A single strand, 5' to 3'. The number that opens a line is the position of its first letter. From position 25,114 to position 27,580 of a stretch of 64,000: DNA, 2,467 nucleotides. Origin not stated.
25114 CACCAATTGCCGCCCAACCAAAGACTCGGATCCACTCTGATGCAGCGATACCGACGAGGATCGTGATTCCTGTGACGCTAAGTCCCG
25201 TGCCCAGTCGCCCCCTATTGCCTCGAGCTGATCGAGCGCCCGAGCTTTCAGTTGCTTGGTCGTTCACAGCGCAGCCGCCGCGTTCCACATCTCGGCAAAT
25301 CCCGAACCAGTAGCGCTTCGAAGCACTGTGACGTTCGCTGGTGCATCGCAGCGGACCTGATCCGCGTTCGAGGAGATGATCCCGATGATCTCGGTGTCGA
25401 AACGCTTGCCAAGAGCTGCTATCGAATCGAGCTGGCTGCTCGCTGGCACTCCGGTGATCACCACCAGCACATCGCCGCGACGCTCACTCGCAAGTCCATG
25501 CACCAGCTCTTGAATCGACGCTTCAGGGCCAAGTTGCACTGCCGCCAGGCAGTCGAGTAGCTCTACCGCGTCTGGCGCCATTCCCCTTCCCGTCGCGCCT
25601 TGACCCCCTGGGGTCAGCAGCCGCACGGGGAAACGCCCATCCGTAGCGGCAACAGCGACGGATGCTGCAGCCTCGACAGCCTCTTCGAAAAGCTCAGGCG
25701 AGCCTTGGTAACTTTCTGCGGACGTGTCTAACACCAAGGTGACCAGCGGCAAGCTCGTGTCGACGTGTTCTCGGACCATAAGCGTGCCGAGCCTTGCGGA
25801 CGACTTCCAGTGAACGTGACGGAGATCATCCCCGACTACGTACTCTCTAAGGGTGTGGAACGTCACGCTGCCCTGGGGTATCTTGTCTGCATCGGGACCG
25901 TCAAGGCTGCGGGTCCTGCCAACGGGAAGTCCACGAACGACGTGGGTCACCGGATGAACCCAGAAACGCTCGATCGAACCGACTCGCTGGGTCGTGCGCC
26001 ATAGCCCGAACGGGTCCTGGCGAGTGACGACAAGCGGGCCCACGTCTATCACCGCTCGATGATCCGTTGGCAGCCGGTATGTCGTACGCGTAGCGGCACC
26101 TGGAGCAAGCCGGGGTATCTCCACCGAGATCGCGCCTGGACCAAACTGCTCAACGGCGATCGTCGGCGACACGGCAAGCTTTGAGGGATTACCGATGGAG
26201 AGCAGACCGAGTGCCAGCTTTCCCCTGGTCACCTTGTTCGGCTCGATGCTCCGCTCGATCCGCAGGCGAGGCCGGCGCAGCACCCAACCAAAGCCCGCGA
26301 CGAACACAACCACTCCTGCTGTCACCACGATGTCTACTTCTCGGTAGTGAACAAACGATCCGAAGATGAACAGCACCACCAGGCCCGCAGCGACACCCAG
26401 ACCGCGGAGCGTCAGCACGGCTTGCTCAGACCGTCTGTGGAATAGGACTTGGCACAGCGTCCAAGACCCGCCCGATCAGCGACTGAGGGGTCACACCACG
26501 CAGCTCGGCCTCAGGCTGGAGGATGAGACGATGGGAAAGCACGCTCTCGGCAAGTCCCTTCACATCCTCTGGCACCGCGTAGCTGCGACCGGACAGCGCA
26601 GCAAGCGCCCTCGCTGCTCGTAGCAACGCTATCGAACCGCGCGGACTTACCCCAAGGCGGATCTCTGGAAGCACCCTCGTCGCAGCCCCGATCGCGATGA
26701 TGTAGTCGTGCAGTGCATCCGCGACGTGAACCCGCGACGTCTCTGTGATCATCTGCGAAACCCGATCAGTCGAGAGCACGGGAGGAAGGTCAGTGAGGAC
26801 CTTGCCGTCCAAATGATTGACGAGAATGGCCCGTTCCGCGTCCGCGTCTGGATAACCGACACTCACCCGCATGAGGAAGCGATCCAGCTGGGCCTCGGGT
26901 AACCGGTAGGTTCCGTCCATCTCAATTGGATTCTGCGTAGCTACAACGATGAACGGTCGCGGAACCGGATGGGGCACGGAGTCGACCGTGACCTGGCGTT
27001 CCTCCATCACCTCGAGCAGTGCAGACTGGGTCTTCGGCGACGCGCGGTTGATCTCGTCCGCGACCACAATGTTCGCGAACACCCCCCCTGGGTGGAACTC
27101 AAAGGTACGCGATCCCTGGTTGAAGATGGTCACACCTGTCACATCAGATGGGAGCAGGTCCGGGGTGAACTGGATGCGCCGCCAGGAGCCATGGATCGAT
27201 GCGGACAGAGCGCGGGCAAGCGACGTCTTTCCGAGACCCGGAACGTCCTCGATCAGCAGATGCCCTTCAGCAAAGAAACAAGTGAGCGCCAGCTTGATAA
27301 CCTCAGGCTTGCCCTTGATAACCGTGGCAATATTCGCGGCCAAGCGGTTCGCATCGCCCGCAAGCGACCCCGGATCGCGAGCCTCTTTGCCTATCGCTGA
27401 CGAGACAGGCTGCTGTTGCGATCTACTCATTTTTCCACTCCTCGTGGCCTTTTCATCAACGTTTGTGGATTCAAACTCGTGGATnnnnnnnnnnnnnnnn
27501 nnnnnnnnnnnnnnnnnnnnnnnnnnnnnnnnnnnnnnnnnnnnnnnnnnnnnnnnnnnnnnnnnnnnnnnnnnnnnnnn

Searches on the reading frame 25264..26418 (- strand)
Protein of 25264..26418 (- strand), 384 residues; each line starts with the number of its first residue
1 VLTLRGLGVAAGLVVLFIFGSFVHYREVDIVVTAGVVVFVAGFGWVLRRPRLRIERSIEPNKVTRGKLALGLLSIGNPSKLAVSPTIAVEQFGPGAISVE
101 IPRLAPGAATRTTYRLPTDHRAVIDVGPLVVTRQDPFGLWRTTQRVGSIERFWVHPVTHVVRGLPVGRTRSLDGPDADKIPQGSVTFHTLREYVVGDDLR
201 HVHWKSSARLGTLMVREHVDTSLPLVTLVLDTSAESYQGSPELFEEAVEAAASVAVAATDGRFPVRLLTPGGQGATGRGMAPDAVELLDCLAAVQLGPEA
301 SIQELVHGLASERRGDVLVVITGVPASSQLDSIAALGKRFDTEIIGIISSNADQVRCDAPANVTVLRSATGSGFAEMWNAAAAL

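Call 9: search_protein_families(library=pfam, proteins=[window:25264-26418:-], max_evalue=0.001)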
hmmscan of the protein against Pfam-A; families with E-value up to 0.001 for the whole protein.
window:25264-26418:- (384 aa): 1 family
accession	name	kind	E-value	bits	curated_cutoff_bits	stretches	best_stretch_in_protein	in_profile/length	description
PF01882.25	DUF58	-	3.7e-10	39.8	23.4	1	190-275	2-89/216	Protein of unknown function DUF58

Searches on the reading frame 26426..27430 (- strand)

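Call 9: search_protein_families(library=pfam, proteins=[window:26426-27430:-], max_evalue=0.001)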
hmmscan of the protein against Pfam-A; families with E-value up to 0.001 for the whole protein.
window:26426-27430:- (334 aa): 5 families
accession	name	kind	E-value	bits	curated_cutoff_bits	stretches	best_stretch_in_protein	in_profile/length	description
PF07726.17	AAA_3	-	6.5e-62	207.7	27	1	57-187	1-131/131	ATPase family associated with various cellular activities (AAA)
PF17863.7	AAA_lid_2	-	2.4e-25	88.5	22.7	1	250-319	2-71/74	AAA lid domain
PF07728.20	AAA_5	-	5.6e-14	52.8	22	1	63-185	7-139/139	AAA domain (dynein-related subfamily)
PF20030.5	bpMoxR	-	1.9e-09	37.4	27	1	32-203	8-178/205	MoxR domain in the MoxR-vWA-beta-propeller ternary systems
PF00004.35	AAA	-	0.00011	23.1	21.2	1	63-190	6-128/131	ATPase family associated with various cellular activities (AAA)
